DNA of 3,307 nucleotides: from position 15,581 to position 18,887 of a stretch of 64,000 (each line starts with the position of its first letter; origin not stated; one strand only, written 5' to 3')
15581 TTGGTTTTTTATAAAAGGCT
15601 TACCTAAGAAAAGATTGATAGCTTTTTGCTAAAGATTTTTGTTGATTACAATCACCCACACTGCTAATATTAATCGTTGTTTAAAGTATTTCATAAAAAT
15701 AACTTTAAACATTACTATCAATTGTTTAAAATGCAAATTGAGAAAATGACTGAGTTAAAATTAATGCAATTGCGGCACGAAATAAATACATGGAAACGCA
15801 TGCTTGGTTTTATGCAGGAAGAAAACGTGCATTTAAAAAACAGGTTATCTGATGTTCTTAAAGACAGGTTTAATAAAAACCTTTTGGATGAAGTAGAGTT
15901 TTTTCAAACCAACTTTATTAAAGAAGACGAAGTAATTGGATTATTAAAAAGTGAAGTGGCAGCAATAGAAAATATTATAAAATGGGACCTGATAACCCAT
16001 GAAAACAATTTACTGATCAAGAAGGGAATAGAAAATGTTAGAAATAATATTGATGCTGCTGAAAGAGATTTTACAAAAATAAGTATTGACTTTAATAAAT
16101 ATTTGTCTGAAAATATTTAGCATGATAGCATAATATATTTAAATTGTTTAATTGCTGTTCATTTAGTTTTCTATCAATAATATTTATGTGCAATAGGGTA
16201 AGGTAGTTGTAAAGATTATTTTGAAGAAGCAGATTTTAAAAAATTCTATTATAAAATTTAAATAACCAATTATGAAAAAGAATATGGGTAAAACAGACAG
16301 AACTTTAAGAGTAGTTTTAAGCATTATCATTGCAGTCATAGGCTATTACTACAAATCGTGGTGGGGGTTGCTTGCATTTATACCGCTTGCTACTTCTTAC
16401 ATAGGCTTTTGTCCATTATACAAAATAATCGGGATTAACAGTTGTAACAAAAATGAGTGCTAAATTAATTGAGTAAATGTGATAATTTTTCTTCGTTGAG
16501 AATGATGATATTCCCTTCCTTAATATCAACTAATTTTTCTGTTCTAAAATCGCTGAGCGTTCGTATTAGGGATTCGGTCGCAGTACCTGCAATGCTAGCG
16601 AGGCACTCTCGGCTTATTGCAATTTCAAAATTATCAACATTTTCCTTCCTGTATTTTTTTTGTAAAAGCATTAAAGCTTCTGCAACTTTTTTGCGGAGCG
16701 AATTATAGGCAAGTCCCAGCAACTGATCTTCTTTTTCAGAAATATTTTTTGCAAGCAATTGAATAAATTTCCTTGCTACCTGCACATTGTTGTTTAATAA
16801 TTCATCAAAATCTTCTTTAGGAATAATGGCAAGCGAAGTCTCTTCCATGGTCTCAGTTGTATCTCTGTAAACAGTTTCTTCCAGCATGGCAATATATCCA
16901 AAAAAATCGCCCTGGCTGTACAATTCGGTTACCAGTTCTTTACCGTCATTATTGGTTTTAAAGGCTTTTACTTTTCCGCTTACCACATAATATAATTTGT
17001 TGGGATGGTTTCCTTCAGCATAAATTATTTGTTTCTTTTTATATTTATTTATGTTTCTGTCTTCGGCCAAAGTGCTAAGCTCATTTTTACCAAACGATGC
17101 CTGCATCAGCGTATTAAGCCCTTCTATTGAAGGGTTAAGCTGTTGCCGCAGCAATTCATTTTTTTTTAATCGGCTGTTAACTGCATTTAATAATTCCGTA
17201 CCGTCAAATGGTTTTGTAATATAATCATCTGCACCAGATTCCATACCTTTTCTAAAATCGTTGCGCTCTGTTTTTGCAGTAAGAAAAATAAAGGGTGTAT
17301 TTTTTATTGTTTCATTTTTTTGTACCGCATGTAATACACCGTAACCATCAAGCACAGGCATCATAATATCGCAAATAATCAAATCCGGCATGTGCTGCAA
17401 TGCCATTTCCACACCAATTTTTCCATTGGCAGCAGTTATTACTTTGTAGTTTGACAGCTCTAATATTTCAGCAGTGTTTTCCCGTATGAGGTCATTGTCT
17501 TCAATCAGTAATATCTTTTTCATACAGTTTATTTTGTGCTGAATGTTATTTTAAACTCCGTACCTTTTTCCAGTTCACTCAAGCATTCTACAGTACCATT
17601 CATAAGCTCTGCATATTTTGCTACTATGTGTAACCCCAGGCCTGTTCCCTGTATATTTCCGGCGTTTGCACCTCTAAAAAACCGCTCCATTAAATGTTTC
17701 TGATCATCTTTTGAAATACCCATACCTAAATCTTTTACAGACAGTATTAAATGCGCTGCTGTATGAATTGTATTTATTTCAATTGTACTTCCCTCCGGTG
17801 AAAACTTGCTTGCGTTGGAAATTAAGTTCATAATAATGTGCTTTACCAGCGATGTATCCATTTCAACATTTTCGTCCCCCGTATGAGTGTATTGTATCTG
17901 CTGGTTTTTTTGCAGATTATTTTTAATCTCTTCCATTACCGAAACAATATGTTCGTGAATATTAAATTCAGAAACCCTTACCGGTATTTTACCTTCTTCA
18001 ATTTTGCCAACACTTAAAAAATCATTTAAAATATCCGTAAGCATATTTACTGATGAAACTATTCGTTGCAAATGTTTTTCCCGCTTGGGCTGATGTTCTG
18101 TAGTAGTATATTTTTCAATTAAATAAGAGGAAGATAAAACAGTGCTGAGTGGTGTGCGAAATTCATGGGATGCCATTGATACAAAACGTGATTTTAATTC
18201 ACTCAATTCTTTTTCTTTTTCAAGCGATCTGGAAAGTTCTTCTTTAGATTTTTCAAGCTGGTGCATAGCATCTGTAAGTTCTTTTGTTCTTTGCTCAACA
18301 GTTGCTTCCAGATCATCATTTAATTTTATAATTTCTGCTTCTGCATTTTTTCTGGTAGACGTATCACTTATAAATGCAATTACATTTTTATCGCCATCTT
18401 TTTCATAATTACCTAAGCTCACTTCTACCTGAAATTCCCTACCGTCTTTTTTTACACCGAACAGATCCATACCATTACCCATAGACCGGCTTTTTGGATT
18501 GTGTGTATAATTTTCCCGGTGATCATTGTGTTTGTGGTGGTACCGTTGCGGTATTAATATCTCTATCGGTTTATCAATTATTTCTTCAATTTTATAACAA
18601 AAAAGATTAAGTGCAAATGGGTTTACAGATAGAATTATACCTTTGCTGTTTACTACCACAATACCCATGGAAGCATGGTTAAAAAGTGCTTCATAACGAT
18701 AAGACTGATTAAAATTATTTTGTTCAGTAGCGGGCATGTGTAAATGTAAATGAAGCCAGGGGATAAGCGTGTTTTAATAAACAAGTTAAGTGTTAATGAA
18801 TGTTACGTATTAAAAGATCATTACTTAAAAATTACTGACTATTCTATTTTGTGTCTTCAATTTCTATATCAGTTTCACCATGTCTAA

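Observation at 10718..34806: Four perfect TGAT-N4-ATCA (FNR/FixK-type) boxes, all in promoter regions of the oxidase/stress island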

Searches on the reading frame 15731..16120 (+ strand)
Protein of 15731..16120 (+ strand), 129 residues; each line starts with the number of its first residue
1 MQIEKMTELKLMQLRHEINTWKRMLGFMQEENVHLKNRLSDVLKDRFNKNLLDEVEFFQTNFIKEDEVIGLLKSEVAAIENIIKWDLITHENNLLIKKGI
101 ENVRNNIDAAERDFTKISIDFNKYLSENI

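Call 8: search_protein_families(library=pfam, proteins=[window:15731-16120:+])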
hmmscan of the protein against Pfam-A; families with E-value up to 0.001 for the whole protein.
window:15731-16120:+ (129 aa): 0 families

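Call 32: search_protein_families(library=pfam, proteins=[window:15731-16120:+], max_evalue=0.01)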
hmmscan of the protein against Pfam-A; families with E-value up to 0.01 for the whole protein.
window:15731-16120:+ (129 aa): 0 families

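Call 45: search_protein_families(library=ncbifam, proteins=[window:15731-16120:+], max_evalue=0.001)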
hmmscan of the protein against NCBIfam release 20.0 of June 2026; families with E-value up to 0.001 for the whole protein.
window:15731-16120:+ (129 aa): 0 families

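Call 63: find_homologous_proteins(query=window:15731-16120:+, max_evalue=0.001)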
Query window:15731-16120:+ (129 aa): 80 proteins with E <= 0.001 among 104 candidates.
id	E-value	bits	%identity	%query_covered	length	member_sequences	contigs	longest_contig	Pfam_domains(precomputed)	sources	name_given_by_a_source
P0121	4.4e-72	258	96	100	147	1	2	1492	-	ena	-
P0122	1.5e-71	256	95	100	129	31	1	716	-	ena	-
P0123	4.2e-70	251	95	100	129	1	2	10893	-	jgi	-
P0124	3.3e-69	248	95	100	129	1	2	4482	-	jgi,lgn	-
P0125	3.5e-68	245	94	100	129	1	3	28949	-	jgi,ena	-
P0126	1.3e-62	227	93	91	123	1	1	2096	-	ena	-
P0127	4.4e-59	216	85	96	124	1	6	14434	-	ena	-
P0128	5.1e-59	216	85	96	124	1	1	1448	-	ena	-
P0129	5.6e-59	215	85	96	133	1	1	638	-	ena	-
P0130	1.4e-58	214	84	96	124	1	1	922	-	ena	-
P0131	1.6e-58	214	82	100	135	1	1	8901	-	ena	-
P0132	2.5e-58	213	85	96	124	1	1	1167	-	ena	-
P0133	2.8e-58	213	84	96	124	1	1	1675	-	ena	-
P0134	3.4e-58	213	84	96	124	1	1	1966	-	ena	-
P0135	4.2e-58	213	81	100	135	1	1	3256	-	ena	-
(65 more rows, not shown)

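Call 70: predict_structure(alignment_id=A1)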
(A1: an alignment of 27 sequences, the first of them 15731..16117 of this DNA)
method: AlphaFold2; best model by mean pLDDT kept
length: 129 residues; sequences in the alignment: 27
mean_pLDDT: 87.8   pTM: 0.80
mean pLDDT of the five models: 87.8, 87.1, 86.8, 85.7, 85.7
residues with pLDDT >= 90: 74; 70-90: 47; 50-70: 5; < 50: 3
segments of 3 or more residues with pLDDT < 50: 1-3
pLDDT, mean of each block of 10 residues (from residue 1): 65 92 97 94 74 87 97 95 79 84 96 96 85
secondary structure, 60 per line:
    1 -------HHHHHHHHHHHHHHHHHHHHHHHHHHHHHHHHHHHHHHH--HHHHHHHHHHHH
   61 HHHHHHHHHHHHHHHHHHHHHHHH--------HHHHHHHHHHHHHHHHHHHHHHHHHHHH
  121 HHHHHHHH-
elements in order: H8-46 H49-84 H93-128

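Call 72: fold_search(model_id=the predicted structure, library=pdb)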
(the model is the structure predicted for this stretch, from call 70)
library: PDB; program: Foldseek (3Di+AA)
matches with E <= 10: 512; with E <= 0.001: 0
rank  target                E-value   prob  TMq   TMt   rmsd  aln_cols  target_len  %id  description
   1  8to0_C                6.3e-02  1.00  0.72  0.56   3.9       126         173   16  48-nm repeating structure of doublets from mouse sperm flagella (released 2023-11-01)
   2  1ez3_A                8.5e-02  0.91  0.43  0.44  10.5       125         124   13  CRYSTAL STRUCTURE OF THE NEURONAL T-SNARE SYNTAXIN-1A (released 2000-06-07)
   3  9rgz_B                1.6e-01  0.97  0.47  0.61   5.7       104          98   14  X-ray crystal structure of a de novo designed single-chain antiparallel 3-helix coiled-coil bundle, sc-apCC3-CW-2NTT (released 2025-09-03)
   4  1ez3_B                1.6e-01  0.84  0.41  0.42   9.7       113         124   13  CRYSTAL STRUCTURE OF THE NEURONAL T-SNARE SYNTAXIN-1A (released 2000-06-07)
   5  8s2f_BBB              1.9e-01  0.23  0.26  0.19  13.5       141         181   12  Crystal structure of Borrelia burgdorferi paralogous family 12 outer surface protein BBH37 (released 2025-03-05)
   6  3lg7_A                2.2e-01  0.51  0.36  0.37  11.4       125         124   12  Crystal structure of HIV epitope-scaffold 4E10_S0_1EZ3A_002_C (released 2010-09-22)
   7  9rgw_D                3.0e-01  0.99  0.61  0.81   3.3       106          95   17  X-ray crystal structure of a de novo designed single-chain antiparallel 3-helix coiled-coil bundle, sc-apCC3-CW2 (released 2025-09-03)
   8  9rgy_B                3.2e-01  0.99  0.64  0.84   2.5       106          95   15  X-ray crystal structure of a de novo designed single-chain antiparallel 3-helix coiled-coil bundle, sc-apCC3-CW-0NTT (released 2025-09-03)
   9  9rgw_B                3.2e-01  0.99  0.63  0.79   3.2       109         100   16  X-ray crystal structure of a de novo designed single-chain antiparallel 3-helix coiled-coil bundle, sc-apCC3-CW2 (released 2025-09-03)
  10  9rgv_A                3.6e-01  0.99  0.67  0.86   2.3       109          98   15  X-ray crystal structure of a de novo designed single-chain antiparallel 3-helix coiled-coil bundle, sc-apCC3-CW1 (released 2025-09-03)
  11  9rgw_A                4.0e-01  0.87  0.51  0.62   5.8       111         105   18  X-ray crystal structure of a de novo designed single-chain antiparallel 3-helix coiled-coil bundle, sc-apCC3-CW2 (released 2025-09-03)
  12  3c98_B                4.8e-01  0.54  0.39  0.25   9.7       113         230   13  Revised structure of the munc18a-syntaxin1 complex (released 2008-03-25)
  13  8s2f_AAA              4.8e-01  0.14  0.25  0.19  13.6       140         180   12  Crystal structure of Borrelia burgdorferi paralogous family 12 outer surface protein BBH37 (released 2025-03-05)
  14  8s2p_AAA              5.1e-01  0.72  0.55  0.40   9.0       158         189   12  Crystal structure of Borrelia burgdorferi paralogous family 12 outer surface protein BBH37 (space group p21) (released 2025-03-05)
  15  7udc_B                5.5e-01  0.47  0.41  0.28  10.5       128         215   12  cryo-EM structures of a synaptobrevin-Munc18-1-syntaxin-1 complex class1 (released 2022-04-06)
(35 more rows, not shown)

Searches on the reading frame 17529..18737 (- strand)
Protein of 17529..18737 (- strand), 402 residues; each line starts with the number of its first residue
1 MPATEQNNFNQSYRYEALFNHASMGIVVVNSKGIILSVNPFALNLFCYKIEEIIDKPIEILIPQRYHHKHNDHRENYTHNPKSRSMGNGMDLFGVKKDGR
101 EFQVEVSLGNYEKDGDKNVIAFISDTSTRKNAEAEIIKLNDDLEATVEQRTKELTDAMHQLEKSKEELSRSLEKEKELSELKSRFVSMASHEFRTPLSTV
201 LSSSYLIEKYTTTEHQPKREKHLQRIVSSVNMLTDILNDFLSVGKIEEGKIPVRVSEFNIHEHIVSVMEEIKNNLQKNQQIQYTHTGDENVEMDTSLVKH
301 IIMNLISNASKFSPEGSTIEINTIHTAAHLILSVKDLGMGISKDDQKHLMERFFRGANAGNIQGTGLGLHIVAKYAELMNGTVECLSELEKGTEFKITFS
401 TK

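Call 9: search_protein_families(library=pfam, proteins=[window:17529-18737:-])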
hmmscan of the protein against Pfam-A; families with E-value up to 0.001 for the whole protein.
window:17529-18737:- (402 aa): 5 families
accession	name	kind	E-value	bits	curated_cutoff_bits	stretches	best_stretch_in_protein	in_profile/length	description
PF02518.31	HATPase_c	-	8.8e-24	84.5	26.4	1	294-400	2-108/111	Histidine kinase-, DNA gyrase B-, and HSP90-like ATPase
PF00512.31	HisKA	-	9.8e-13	48.4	26.9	1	182-249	2-66/66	His Kinase A (phospho-acceptor) domain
PF00989.32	PAS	-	4e-10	40.1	22.6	1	14-125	2-112/113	PAS fold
PF13426.13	PAS_9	-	6e-08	33.3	27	1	24-125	2-100/103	PAS domain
PF13188.13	PAS_8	-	8.4e-08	32.3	21.8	1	14-69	2-54/65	PAS domain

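Call 28: search_solved_structures(query=window:17529-18737:-, max_evalue=0.001, show_alignments=2)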
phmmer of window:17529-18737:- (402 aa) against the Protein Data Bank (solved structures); distinct sequences matched with E-value up to 0.001: 70 (the best 60 are shown).
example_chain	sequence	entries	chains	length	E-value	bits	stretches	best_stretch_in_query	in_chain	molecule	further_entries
7z8n_A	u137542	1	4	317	7.5e-28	101.2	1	131-400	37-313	Histidine kinase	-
4u7n_A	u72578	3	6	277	6.3e-22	81.7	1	174-398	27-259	Histidine protein kinase sensor protein | Histidine kinase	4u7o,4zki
5c93_A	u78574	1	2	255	7.3e-22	81.5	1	175-398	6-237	Histidine kinase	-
4i5s_A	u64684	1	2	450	8.8e-22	81.2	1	171-398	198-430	Putative histidine kinase CovS; VicK-like protein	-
8u4x_A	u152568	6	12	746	9.5e-20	74.5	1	165-399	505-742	histidine kinase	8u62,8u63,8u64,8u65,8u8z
4jas_A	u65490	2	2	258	1e-18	71.2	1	169-397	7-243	Histidine kinase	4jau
5uht_A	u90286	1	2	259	2.6e-18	69.8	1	169-397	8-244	Sensor histidine kinase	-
2c2a_A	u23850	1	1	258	2.6e-18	69.8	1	169-397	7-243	SENSOR HISTIDINE KINASE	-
3dge_A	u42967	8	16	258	2.7e-18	69.8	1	169-397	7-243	Sensor protein | Histidine kinase | Sensor histidine kinase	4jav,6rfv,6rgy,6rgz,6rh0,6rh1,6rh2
6paj_A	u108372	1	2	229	3e-18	69.6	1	178-397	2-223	Sensor protein SrrB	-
6azr_A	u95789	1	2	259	1.3e-17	67.6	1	169-397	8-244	Sensor histidine kinase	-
9epn_A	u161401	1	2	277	4.6e-17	65.7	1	165-399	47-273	Sensor histidine kinase HprS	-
6rh7_A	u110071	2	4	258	6.4e-17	65.2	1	169-397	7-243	Sensor histidine kinase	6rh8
4q20_A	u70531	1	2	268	7.1e-16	61.8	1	159-395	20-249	Sensor protein DivL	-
3d36_A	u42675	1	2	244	7.1e-16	61.8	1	180-397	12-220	Sporulation kinase B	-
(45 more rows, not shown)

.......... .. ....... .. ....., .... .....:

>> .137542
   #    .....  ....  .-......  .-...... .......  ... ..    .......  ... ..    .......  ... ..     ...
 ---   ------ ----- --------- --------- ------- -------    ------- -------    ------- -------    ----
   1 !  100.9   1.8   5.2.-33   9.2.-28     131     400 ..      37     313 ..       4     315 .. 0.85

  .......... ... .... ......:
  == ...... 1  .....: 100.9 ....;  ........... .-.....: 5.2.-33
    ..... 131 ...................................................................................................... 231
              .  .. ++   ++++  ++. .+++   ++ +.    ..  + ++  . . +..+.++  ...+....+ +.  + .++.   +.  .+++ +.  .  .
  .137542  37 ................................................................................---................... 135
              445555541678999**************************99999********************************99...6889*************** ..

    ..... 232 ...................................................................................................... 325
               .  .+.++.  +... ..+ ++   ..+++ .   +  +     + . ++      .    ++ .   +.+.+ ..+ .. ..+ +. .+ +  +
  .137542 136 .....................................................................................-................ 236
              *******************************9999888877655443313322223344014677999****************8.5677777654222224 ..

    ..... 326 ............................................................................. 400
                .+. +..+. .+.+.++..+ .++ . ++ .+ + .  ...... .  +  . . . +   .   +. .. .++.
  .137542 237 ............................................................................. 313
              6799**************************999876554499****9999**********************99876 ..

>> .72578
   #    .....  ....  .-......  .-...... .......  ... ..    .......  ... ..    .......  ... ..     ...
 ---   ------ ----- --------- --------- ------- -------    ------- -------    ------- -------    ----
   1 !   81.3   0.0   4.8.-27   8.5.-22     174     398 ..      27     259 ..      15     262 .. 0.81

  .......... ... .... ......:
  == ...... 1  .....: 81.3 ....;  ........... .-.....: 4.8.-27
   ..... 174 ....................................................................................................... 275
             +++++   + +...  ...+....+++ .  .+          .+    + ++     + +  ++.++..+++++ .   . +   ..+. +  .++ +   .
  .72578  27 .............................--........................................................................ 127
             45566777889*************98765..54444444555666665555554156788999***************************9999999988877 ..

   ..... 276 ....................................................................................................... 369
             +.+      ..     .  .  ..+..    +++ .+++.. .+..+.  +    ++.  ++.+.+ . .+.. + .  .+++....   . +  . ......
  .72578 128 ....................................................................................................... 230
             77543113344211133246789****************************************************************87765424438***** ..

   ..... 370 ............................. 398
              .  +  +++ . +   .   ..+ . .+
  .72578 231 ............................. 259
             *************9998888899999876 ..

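Call 45: search_protein_families(library=ncbifam, proteins=[window:17529-18737:-], max_evalue=0.001)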
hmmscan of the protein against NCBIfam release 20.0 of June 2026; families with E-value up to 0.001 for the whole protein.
window:17529-18737:- (402 aa): 79 families (the best 25 are shown)
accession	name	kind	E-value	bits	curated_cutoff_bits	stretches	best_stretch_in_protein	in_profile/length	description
NF045595.1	HK_scytonemin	equivalog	3.7e-53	180.9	865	1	163-398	396-632/637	scytonemin biosynthesis sensor histidine kinase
NF047874.1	MASE3_PAS_HK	subfamily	1.7e-50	172.5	560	1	5-401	257-625/655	MASE3 domain-containing sensor histidine kinase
NF046044.1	PnpS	equivalog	6.3e-47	160.4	400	1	113-399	103-389/390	two-component system histidine kinase PnpS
TIGR02956.1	TMAO_torS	equivalog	2.1e-45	155.2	676.5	1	129-399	411-680/967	TMAO reductase system sensor histidine kinase/response regulator TorS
TIGR02966.1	phoR_proteo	equivalog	1.3e-40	139.5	334.2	1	155-399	87-333/333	phosphate regulon sensor histidine kinase PhoR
NF041947.1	LuxQ_Vibrio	equivalog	6.3e-39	133.5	1200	1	173-399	463-694/843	quorum-sensing autoinducer 2 sensor kinase/phosphatase LuxQ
NF033092.0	HK_WalK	equivalog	1.4e-37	129.6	725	1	178-399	368-592/594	cell wall metabolism sensor histidine kinase WalK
NF040691.1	MtrAB_MtrB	equivalog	3.2e-36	125.4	450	1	156-399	241-490/507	MtrAB system histidine kinase MtrB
NF008318.0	PRK11107.1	equivalog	3e-34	118.2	890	1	139-400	250-517/920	two-component sensor histidine kinase BarA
NF011874.0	PRK15347.1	equivalog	4.6e-34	117.6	852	1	141-397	371-610/921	two component system sensor kinase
NF038297.2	hybrid_HK_HrmK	equivalog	6.1e-34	117.6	725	1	137-399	187-455/607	hybrid histidine kinase/response regulator HrmK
NF047465.1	hybrid_HK_LvrA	exception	2.9e-31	108.3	1200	1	135-398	148-419/819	hybrid histidine kinase/response regulator LvrA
NF041880.1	EPS_EpsF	equivalog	6.1e-31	107.5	900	1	170-385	262-475/492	response regulator EpsF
NF008312.0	PRK11100.1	equivalog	1.5e-30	106.5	356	1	145-400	219-473/477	two-component system sensor histidine kinase CreC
NF008302.0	PRK11091.1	equivalog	1.7e-30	105.9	838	1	177-400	278-504/779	aerobic respiration two-component sensor histidine kinase ArcB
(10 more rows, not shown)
